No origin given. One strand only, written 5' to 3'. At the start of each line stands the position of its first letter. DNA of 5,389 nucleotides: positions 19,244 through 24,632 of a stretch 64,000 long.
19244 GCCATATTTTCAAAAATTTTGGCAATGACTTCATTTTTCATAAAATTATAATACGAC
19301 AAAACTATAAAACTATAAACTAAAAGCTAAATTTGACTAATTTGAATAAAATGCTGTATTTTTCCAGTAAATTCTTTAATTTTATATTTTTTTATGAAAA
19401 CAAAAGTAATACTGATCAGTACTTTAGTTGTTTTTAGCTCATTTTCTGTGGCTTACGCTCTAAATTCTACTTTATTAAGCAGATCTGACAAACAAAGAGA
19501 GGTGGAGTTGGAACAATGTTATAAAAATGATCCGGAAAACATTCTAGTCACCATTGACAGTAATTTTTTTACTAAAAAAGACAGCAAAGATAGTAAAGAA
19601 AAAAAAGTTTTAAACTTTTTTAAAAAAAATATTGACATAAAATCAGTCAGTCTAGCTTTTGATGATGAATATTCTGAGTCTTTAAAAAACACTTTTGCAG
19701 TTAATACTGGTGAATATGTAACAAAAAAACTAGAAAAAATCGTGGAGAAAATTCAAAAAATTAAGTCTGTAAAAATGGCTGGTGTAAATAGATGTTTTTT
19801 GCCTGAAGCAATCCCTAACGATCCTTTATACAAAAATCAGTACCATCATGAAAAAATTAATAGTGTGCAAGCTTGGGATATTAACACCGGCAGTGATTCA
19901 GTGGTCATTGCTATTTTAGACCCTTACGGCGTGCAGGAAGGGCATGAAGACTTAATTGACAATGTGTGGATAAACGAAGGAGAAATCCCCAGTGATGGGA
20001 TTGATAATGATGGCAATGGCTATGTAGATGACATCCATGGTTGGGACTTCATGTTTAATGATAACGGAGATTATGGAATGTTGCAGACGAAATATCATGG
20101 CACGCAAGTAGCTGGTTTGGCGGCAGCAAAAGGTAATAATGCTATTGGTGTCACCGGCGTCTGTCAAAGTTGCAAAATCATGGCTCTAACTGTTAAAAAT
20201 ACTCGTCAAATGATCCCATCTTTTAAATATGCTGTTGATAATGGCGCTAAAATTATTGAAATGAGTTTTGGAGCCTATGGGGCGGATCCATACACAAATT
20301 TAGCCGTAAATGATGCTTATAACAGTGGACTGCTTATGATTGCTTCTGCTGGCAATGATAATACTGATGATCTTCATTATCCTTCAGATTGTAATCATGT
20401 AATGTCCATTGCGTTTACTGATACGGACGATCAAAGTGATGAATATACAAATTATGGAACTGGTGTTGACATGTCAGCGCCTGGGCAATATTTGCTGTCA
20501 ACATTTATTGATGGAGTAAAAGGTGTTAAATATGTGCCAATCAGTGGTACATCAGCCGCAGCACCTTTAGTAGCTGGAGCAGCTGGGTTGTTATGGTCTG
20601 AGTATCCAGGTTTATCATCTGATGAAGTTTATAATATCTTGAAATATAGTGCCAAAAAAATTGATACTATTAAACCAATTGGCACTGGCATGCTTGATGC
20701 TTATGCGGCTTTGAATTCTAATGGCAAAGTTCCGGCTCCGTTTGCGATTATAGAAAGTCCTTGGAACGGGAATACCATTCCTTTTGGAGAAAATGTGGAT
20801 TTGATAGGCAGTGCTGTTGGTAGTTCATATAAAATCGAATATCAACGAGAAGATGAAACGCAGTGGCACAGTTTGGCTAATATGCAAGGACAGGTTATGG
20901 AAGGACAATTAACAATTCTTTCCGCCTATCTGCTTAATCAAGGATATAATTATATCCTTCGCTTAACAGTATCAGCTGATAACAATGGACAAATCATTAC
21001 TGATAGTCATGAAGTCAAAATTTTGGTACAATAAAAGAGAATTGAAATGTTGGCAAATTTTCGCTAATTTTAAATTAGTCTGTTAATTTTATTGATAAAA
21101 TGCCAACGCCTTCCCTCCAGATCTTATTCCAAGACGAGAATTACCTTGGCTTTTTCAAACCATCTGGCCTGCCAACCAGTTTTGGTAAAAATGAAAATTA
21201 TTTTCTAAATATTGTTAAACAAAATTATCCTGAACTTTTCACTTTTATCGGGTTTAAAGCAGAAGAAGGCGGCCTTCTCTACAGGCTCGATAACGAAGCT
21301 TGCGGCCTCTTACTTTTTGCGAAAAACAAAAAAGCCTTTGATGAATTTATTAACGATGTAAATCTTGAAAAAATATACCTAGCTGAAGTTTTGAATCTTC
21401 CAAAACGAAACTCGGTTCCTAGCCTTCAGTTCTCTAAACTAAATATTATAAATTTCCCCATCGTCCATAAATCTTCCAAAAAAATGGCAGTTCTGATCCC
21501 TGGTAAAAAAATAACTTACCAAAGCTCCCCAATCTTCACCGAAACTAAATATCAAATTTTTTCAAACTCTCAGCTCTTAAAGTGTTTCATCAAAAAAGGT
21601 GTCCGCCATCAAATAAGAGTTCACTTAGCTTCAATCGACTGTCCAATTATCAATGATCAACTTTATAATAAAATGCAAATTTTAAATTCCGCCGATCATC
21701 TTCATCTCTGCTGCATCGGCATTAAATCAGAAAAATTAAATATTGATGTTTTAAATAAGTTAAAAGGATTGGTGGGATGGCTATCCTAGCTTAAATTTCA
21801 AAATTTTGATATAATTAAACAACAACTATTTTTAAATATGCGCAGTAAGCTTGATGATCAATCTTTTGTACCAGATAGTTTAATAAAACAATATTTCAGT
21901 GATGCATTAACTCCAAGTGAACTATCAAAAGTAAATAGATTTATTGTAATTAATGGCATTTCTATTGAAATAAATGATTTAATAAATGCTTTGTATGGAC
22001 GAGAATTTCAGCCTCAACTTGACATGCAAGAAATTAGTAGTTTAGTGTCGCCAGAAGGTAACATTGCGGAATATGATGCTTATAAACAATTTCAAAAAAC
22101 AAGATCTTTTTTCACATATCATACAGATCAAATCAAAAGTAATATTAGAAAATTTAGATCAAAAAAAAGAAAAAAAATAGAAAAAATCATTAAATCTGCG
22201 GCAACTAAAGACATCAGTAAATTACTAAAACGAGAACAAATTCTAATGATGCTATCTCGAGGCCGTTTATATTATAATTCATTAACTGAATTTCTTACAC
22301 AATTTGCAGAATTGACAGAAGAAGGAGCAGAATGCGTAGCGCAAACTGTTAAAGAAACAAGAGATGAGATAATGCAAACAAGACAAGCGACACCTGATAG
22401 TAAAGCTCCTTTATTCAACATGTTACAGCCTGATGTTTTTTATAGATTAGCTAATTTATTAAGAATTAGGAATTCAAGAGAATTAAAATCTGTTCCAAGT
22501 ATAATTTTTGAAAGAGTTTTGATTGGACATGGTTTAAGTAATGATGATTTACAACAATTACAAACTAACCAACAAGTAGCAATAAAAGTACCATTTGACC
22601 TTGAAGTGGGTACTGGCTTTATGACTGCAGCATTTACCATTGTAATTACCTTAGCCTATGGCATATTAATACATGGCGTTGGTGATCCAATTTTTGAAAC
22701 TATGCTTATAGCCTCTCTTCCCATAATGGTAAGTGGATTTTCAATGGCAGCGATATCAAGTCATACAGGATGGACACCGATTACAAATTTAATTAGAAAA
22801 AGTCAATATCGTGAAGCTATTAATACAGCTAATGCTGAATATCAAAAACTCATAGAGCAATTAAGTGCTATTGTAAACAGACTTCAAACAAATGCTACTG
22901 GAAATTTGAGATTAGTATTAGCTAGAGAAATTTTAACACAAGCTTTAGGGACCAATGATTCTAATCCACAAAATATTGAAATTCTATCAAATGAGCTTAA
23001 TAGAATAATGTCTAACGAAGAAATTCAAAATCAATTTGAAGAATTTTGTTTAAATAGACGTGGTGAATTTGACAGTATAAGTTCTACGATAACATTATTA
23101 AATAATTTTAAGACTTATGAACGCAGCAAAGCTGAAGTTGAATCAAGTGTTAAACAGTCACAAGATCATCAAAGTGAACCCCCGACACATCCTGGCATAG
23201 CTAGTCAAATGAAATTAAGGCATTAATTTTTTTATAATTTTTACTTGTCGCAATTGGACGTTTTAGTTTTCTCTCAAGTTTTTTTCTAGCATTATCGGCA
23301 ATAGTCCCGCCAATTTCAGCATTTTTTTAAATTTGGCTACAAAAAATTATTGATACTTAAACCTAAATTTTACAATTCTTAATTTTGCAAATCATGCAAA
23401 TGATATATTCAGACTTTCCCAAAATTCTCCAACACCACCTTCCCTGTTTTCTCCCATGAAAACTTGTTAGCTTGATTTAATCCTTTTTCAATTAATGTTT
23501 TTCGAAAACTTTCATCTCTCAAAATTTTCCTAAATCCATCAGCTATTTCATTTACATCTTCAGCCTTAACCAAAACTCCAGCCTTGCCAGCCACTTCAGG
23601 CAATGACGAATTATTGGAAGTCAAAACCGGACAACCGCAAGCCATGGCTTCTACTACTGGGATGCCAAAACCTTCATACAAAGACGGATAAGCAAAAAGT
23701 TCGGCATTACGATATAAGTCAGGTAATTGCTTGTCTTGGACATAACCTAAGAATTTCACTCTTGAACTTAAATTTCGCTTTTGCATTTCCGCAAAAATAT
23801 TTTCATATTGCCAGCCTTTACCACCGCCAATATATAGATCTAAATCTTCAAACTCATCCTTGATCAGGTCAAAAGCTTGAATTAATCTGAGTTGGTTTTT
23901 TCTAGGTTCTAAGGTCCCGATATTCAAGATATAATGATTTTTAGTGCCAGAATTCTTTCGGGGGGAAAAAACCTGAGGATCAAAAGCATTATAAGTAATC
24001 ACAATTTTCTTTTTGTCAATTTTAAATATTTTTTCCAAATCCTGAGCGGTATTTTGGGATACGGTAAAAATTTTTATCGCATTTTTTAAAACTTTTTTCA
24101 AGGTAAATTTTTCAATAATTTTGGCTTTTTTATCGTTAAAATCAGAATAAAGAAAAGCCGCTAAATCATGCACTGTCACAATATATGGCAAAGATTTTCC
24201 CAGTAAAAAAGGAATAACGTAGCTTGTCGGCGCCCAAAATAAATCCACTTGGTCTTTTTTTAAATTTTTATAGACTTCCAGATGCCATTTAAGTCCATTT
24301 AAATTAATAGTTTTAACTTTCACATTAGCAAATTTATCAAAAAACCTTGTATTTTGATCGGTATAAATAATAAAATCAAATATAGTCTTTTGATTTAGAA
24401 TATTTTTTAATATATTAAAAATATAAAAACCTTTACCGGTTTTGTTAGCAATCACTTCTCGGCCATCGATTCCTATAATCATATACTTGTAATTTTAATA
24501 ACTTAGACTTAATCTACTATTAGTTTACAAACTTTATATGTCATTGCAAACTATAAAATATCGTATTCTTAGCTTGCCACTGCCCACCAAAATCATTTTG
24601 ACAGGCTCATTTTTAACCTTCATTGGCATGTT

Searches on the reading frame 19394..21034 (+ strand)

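Call 15: search_protein_families(library=pfam, proteins=[window:19394-21034:+], max_evalue=0.001)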
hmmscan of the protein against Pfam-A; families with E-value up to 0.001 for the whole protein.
window:19394-21034:+ (546 aa): 1 family
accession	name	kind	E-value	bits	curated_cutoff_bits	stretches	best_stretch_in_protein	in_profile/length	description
PF00082.27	Peptidase_S8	-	6.7e-40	137.6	21.8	1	168-421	2-274/288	Subtilase family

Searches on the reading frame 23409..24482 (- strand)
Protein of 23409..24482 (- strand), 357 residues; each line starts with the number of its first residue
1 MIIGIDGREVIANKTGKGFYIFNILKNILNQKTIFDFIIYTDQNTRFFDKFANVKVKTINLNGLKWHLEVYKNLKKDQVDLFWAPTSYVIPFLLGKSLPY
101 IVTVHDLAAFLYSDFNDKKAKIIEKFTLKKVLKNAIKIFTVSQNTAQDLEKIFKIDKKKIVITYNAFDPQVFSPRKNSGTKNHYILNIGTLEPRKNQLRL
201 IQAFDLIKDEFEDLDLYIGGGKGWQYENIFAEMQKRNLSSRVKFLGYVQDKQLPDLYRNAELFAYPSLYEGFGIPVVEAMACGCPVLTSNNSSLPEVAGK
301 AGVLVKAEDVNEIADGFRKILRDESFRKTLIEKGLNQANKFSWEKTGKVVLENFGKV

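Call 15: search_protein_families(library=pfam, proteins=[window:23409-24482:-], max_evalue=0.001)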
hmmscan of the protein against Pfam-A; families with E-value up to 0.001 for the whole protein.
window:23409-24482:- (357 aa): 5 families
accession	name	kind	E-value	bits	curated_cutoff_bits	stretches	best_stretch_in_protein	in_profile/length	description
PF00534.26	Glycos_transf_1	-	2.4e-41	141.6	26.4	1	175-334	8-169/172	Glycosyl transferases group 1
PF13692.12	Glyco_trans_1_4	-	3.5e-32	112.1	27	1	183-323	2-142/142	Glycosyl transferases group 1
PF13439.12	Glyco_transf_4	-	1.5e-11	45.1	28.5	1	61-170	55-169/170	Glycosyltransferase Family 4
PF20706.3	GT4-conflict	-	1.7e-11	44.2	26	1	130-296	142-318/385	Family 4 Glycosyltransferase in conflict systems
PF13524.12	Glyco_trans_1_2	-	6.4e-09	36.3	25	1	210-338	12-129/144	Glycosyl transferase-like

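Call 93: find_encoding_contigs(protein=window:23409-24482:-, flank=10000, max_places=4)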
Protein window:23409-24482:- (357 aa): 23 contigs read that carry it; 4 places shown.
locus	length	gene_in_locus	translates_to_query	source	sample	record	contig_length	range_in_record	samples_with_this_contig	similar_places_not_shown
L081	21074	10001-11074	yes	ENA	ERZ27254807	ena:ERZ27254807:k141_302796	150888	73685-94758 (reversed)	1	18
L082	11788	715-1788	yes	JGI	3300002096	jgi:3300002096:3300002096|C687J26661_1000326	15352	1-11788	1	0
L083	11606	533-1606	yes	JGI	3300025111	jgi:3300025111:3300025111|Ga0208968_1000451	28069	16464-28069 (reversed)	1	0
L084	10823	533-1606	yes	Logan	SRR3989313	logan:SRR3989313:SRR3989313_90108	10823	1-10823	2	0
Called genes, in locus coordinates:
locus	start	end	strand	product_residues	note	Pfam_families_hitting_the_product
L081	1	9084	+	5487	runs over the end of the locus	PF00395:SLH (faint), PF18565:Glyco_hydro2_C5 (weak), PF13517:FG-GAP_3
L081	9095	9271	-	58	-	-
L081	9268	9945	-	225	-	-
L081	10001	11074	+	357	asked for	PF13439:Glyco_transf_4, PF20706:GT4-conflict, PF00534:Glycos_transf_1, PF13692:Glyco_trans_1_4, PF13524:Glyco_trans_1_2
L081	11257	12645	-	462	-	-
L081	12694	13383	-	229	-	PF00849:PseudoU_synth_2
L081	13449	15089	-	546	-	PF00082:Peptidase_S8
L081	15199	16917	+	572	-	PF14716:HHH_8, PF14792:DNA_pol_B_palm (faint), PF14791:DNA_pol_B_thumb, PF02811:PHP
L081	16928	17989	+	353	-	PF04551:GcpE, PF26540:GcpE_C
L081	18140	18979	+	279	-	PF00753:Lactamase_B, PF23023:Anti-Pycsar_Apyc1 (weak), PF12706:Lactamase_B_2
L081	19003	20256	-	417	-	PF00275:EPSP_synthase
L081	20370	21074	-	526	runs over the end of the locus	PF00672:HAMP, PF07228:SpoIIE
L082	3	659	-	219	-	?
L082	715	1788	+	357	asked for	PF13439:Glyco_transf_4, PF20706:GT4-conflict, PF00534:Glycos_transf_1, PF13692:Glyco_trans_1_4, PF13524:Glyco_trans_1_2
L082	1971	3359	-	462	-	-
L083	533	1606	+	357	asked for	PF13439:Glyco_transf_4, PF20706:GT4-conflict, PF00534:Glycos_transf_1, PF13692:Glyco_trans_1_4, PF13524:Glyco_trans_1_2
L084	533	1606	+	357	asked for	PF13439:Glyco_transf_4, PF20706:GT4-conflict, PF00534:Glycos_transf_1, PF13692:Glyco_trans_1_4, PF13524:Glyco_trans_1_2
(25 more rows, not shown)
